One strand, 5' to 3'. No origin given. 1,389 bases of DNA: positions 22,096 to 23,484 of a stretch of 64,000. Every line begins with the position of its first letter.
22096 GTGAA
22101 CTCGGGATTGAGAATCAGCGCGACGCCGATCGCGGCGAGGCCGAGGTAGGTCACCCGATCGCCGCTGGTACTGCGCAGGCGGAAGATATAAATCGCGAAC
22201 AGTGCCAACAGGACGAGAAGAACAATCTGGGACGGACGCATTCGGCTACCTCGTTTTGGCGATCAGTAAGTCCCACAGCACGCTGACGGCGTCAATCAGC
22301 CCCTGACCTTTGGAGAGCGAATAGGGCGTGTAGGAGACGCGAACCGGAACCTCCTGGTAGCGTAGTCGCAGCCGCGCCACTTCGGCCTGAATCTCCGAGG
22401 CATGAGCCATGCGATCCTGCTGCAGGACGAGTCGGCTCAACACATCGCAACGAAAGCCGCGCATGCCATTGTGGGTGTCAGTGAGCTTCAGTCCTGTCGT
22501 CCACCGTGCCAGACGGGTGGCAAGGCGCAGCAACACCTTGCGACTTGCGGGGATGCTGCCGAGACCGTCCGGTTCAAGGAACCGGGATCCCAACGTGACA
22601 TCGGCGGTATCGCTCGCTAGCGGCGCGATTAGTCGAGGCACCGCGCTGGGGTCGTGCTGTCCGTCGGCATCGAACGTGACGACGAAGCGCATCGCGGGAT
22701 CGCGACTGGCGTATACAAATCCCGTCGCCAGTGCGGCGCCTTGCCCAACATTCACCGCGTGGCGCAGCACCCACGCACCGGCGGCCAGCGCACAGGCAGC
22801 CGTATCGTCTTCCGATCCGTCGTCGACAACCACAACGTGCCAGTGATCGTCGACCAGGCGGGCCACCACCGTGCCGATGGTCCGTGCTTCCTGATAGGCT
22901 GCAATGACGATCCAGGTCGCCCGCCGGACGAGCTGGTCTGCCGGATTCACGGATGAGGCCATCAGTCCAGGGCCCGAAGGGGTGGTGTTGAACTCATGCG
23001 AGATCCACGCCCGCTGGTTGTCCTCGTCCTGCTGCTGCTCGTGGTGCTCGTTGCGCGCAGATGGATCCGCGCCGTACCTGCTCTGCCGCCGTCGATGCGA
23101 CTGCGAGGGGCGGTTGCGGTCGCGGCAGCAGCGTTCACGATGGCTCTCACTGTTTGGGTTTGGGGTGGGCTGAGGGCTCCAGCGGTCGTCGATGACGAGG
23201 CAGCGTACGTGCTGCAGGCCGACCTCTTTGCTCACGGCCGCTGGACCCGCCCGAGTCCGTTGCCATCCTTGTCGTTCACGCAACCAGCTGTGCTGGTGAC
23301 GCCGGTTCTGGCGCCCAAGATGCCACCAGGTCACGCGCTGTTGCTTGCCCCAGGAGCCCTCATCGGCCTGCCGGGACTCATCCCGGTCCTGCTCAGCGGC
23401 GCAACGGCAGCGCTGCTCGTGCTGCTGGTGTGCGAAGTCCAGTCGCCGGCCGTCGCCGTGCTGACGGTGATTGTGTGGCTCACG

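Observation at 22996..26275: A GT-C / HAD / UbiA (DPPR-synthase-like) operon without DprE1/DprE2 epimerase genes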

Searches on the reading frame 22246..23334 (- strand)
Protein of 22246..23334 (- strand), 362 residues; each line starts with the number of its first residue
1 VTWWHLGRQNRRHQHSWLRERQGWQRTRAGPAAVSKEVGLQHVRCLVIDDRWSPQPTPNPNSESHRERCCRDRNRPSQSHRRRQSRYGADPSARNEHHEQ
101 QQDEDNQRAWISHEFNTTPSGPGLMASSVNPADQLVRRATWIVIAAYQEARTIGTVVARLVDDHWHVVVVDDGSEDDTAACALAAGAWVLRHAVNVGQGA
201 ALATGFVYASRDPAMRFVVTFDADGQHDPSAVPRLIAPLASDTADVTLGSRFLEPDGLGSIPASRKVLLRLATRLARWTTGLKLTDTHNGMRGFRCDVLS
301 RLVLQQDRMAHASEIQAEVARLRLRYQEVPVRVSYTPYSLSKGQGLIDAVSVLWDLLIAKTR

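Call 3: search_protein_families(library=pfam, proteins=[window:22246-23334:-], max_evalue=0.01)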
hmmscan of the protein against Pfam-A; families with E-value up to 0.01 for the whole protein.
window:22246-23334:- (362 aa): 1 family
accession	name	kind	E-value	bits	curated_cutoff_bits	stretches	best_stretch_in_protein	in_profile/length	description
PF00535.33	Glycos_transf_2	-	4e-25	89.1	23.3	1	142-301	2-166/168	Glycosyl transferase family 2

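Call 4: search_protein_families(library=ncbifam, proteins=[window:22246-23334:-], max_evalue=0.01)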
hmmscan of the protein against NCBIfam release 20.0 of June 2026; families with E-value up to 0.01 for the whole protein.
window:22246-23334:- (362 aa): 14 families
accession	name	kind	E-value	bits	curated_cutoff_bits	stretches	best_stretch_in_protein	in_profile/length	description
NF058614.1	PPMAGASynPpgS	equivalog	2.6e-61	206.9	370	1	140-360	2-223/226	polyprenyl-phospho-N-acetylgalactosaminyl synthase PpgS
TIGR04182.1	glyco_TIGR04182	equivalog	2.3e-23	83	325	1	142-349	4-207/293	S-layer glycoprotein N-glycosyltransferase AglJ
NF041391.1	DPhHxTase_Halo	equivalog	1.1e-12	47.4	375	1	145-304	2-155/213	dolichyl-phosphate hexose transferase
NF007986.1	PRK10714.1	equivalog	5.1e-12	45.4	529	1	143-360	11-226/316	undecaprenyl-phosphate 4-deoxy-4-formamido-L-arabinose transferase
NF010496.0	PRK13915.1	equivalog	1.4e-08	34.2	262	1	139-242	32-145/307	glucosyl-3-phosphoglycerate synthase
NF041875.1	EPS_EpsD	equivalog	1.3e-07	31.4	370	1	142-263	3-127/325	exopolysaccharide biosynthesis glycosyltransferase EpsD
TIGR03937.1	PgaC_IcaA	equivalog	2.5e-06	26.7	422.3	1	141-242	48-153/407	poly-beta-1,6-N-acetyl-D-glucosamine synthase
TIGR03469.1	HpnB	hypoth_equivalog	4.6e-06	25.9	379.25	1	141-245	47-166/386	hopene-associated glycosyltransferase HpnB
TIGR03965.1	mycofact_glyco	equivalog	8.1e-06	25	280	1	142-240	78-180/467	mycofactocin biosynthesis glycosyltransferase MftF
TIGR04283.1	glyco_like_mftF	equivalog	1.4e-05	24.8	182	1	142-212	3-74/221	TIGR04283 family arsenosugar biosynthesis glycosyltransferase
NF047588.1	GlcsyltransPgfSStrep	equivalog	1.5e-05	24.4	500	1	151-295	21-160/308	glycosyltransferase PgfS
NF041865.1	EpsU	equivalog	7.1e-05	22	700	1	136-229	37-137/394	exopolysaccharide biosynthesis GT2 family glycosyltransferase EpsU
NF053846.1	glyco_with_XrtP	equivalog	0.0036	16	520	1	144-238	47-157/440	XrtP-associated glycosyltransferase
NF045692.1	OglycostaseCruG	equivalog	0.0084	15.1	600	0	142-253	45-167/386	2'-O-glycosyltransferase CruG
